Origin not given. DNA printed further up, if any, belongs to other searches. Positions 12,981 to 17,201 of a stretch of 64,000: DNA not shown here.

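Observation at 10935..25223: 14-kb operon coupling two ABC permease pairs (no ATPase) to two ~1300-aa exported proteins and an NHL/Yip1 membrane chimera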

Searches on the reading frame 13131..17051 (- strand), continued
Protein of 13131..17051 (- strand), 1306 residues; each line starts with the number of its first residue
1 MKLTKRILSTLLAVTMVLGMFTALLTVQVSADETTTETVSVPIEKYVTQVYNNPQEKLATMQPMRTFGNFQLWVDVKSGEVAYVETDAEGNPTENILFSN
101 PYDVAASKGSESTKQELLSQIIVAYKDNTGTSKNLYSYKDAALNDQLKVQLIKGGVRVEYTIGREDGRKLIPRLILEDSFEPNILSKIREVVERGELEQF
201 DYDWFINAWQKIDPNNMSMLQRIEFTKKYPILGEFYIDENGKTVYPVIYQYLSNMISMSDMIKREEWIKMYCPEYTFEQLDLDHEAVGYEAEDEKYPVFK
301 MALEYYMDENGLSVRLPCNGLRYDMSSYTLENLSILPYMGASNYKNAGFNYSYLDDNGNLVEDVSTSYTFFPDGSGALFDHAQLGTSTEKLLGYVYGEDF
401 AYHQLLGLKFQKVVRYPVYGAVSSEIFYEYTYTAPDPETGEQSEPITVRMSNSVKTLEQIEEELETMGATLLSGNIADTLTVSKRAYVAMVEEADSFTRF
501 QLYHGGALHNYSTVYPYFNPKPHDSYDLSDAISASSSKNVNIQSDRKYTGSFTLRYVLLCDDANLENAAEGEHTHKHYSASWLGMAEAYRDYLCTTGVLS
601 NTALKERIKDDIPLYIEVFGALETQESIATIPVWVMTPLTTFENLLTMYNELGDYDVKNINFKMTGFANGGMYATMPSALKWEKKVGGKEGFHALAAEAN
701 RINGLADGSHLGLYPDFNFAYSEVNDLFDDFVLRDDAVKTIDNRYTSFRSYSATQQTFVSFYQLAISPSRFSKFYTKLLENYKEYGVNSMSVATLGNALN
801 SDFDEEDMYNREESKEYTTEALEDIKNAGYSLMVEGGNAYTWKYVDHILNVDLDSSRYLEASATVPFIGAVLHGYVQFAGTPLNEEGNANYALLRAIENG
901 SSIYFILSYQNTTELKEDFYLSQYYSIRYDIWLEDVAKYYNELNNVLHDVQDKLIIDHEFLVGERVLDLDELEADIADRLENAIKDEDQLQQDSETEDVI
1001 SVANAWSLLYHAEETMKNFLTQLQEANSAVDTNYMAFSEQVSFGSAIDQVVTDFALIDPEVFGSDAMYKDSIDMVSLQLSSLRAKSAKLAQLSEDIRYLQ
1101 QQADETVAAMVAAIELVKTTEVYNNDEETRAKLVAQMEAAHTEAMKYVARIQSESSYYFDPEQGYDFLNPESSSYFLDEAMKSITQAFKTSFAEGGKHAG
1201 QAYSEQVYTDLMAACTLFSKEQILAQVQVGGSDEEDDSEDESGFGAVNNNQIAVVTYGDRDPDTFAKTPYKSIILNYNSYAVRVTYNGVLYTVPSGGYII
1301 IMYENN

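Call 26: find_related_loci(query=A1, collection=genome_contigs, flank=10000)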
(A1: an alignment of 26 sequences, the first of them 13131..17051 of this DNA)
Query A1 (1306 aa) in genome_contigs; peptide patterns used: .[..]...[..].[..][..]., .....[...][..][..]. (x = any residue, [..] = any of these).
262 stretches matched a pattern; 232 encode a relative of the query (tblastn E <= 1e-3); the best 80 are kept; 79 distinct loci.
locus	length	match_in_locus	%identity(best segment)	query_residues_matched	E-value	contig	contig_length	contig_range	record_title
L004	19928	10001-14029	60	1-1305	0e+0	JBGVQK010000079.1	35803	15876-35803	MAG: Eubacteriales bacterium isolate fecal_MAG_166 fecal_MAG_166_contig_0079, whole genome shotgun sequence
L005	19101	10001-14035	60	1-1305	0e+0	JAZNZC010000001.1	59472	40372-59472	MAG: Eubacteriales bacterium isolate T1900044770_TS20190236.MAGScoT_cleanbin_000053 SGB_2447_k141_152148, whole genome s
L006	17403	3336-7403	60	1-1303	0e+0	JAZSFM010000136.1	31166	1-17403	MAG: Eubacteriales bacterium isolate T1900044581_TS20190047.MAGScoT_cleanbin_000042 SGB_572_k141_632971, whole genome sh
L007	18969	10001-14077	57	1-1305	0e+0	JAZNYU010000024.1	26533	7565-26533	MAG: Eubacteriales bacterium isolate T1900044774_TS20190240.MAGScoT_cleanbin_000022 SGB_2467_k141_1759349, whole genome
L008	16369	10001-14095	57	1-1305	0e+0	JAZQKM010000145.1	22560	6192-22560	MAG: Eubacteriales bacterium isolate T1900044614_TS20190080.MAGScoT_cleanbin_000078 SGB_832_k141_1977884, whole genome s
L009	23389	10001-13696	59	1-1198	0e+0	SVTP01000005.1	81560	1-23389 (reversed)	MAG: Oscillospiraceae bacterium isolate SIG698 NODE_7335_length_81560_cov_4.152039, whole genome shotgun sequence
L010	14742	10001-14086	52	1-1301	0e+0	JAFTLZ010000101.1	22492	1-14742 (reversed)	MAG: Clostridia bacterium isolate RGIG3940 Roe_deer_Cecum-3__c360683, whole genome shotgun sequence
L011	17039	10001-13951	81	1-1306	0e+0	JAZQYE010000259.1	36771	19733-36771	MAG: Eubacteriales bacterium isolate T1900045161_TC20190155.MAGScoT_cleanbin_000021 SGB_5061_k141_51455, whole genome sh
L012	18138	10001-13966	51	1-1301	0e+0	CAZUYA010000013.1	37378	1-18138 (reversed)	MAG TPA_asm: uncultured Ruminococcus sp. isolate SRP225648_co1_141 genome assembly, contig: NODE_2134_length_37378_cov_9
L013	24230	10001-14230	58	1-1304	0e+0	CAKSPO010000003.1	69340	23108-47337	MAG: uncultured Eubacteriales bacterium isolate REFINED_METABAT215_TOP10_CONTIGS_1500_ASSEMBLY_K77_MERGED__Hadza_MoBio_h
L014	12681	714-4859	50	1-1301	0e+0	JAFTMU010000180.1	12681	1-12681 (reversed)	MAG: Clostridia bacterium isolate RGIG3961 Roe_deer_Cecum-4__c203212, whole genome shotgun sequence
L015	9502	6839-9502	65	1-886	0e+0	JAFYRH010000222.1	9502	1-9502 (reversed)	MAG: Clostridia bacterium isolate RGIG7350 Water_buffalos_Cecum-5__c739220, whole genome shotgun sequence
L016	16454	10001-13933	48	1-1301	0e+0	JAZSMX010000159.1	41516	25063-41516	MAG: Eubacteriales bacterium isolate T1900044552_TS20190018.MAGScoT_cleanbin_000035 SGB_255_k141_766444, whole genome sh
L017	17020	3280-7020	50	1-1301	0e+0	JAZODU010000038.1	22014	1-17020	MAG: Eubacteriales bacterium isolate T1900044751_TS20190417.MAGScoT_cleanbin_000017 SGB_2214_k141_1563145, whole genome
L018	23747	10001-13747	49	1-1305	0e+0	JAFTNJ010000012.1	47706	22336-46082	MAG: Clostridia bacterium isolate RGIG3976 Roe_deer_Cecum-4__c377, whole genome shotgun sequence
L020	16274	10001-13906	48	1-1306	0e+0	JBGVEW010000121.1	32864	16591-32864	MAG: Eubacteriales bacterium isolate fecal_MAG_404 fecal_MAG_404_contig_0121, whole genome shotgun sequence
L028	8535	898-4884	51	1-1306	0e+0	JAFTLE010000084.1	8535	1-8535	MAG: Clostridia bacterium isolate RGIG3919 Roe_deer_Cecum-2__c649458, whole genome shotgun sequence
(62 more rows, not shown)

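Call 57: search_protein_families(library=pfam, alignment_id=A5, max_evalue=0.00001)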
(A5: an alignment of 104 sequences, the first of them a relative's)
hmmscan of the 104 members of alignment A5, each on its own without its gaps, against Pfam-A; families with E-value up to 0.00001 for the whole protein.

A. member 1, L001:16372-18762:+ (797 aa): 3 families
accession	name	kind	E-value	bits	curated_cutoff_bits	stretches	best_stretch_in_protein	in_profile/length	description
PF01055.32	Glyco_hydro_31_2nd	-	1.8e-32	113.5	23.5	1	347-680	26-325/328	Glycosyl hydrolases family 31 TIM-barrel domain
PF21365.3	Glyco_hydro_31_3rd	-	1.5e-22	80.2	24.4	1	691-772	1-82/87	Glycosyl hydrolase family 31 C-terminal domain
PF13802.12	Gal_mutarotas_2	-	1.3e-11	45.5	27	1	80-196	39-177/184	Glycosyl hydrolase 31 N-terminal galactose mutarotase-like domain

B. families by the number of members that match (of 104 scanned): 129 families (the first 25 are shown)
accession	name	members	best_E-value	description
PF13802.12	Gal_mutarotas_2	8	1e-12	Glycosyl hydrolase 31 N-terminal galactose mutarotase-like domain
PF01411.24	tRNA-synt_2c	7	5.7e-202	tRNA synthetases class II (A)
PF01055.32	Glyco_hydro_31_2nd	7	2.4e-40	Glycosyl hydrolases family 31 TIM-barrel domain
PF07973.19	tRNA_SAD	7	1.1e-20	Threonyl and Alanyl tRNA synthetase second additional domain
PF02272.25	DHHA1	7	1.5e-14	DHHA1 domain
PF21365.3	Glyco_hydro_31_3rd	6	6.3e-23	Glycosyl hydrolase family 31 C-terminal domain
PF01381.28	HTH_3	5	1.1e-17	Helix-turn-helix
PF15714.11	SpoVT_C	4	1.5e-37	Stage V sporulation protein T C-terminal, transcription factor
PF04014.23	MazE_antitoxin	4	6.4e-11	Antidote-toxin recognition MazE, bacterial antitoxin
PF03062.24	MBOAT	3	6.4e-27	MBOAT, membrane-bound O-acyltransferase family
PF13560.12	HTH_31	3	1.6e-09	Helix-turn-helix domain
PF02397.22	Bac_transf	2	1.3e-67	Bacterial sugar transferase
PF01926.29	MMR_HSR1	2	1.1e-60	50S ribosome-binding GTPase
PF02952.23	Fucose_iso_C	2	1.8e-44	L-fucose isomerase, C-terminal domain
PF13692.12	Glyco_trans_1_4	2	2.1e-26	Glycosyl transferases group 1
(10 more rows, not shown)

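Call 59: search_protein_families(library=pfam, alignment_id=A6, max_evalue=0.00001)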
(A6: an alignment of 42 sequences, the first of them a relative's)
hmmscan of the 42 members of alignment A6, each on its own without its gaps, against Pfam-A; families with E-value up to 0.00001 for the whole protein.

A. member 1, L001:815-1618:- (268 aa): 0 families

B. families by the number of members that match (of 42 scanned): 31 families (the first 25 are shown)
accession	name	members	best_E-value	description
PF01458.23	SUFBD_core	16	5.3e-28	SUF system FeS cluster assembly, SufBD core domain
PF12833.13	HTH_18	3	6e-21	Helix-turn-helix domain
PF00165.29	HTH_AraC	3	3.9e-14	Bacterial regulatory helix-turn-helix proteins, AraC family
PF02311.25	AraC_binding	3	8.5e-10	AraC-like ligand binding domain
PF10672.15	Methyltrans_SAM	2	1.8e-25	S-adenosylmethionine-dependent methyltransferase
PF17785.7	PUA_3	2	3.7e-21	PUA-like domain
PF13847.12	Methyltransf_31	2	2.4e-14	Methyltransferase domain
PF03602.21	Cons_hypoth95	2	3.1e-10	Conserved hypothetical protein 95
PF13649.12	Methyltransf_25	2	5.4e-10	Methyltransferase domain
PF02475.24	TRM5-TYW2_MTfase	2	1.8e-08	TRM5/TYW2 methyltransferase domain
PF05175.20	MTS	2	2.4e-08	Methyltransferase small domain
PF09445.16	Methyltransf_15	2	2e-07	RNA cap guanine-N2 methyltransferase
PF06325.19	PrmA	2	1.1e-06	Ribosomal protein L11 methyltransferase (PrmA)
PF18937.5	DUF5685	1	6.5e-57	Family of unknown function (DUF5685)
PF14606.12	Lipase_GDSL_3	1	2.1e-33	GDSL-like Lipase/Acylhydrolase family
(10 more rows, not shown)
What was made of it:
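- In the window's own lineage, most cassettes have housekeeping neighbours rather than CAZymes (calls 57, 59). The cassette lies among housekeeping genes at a conserved chromosomal site in this lineage (calls 57, 59).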
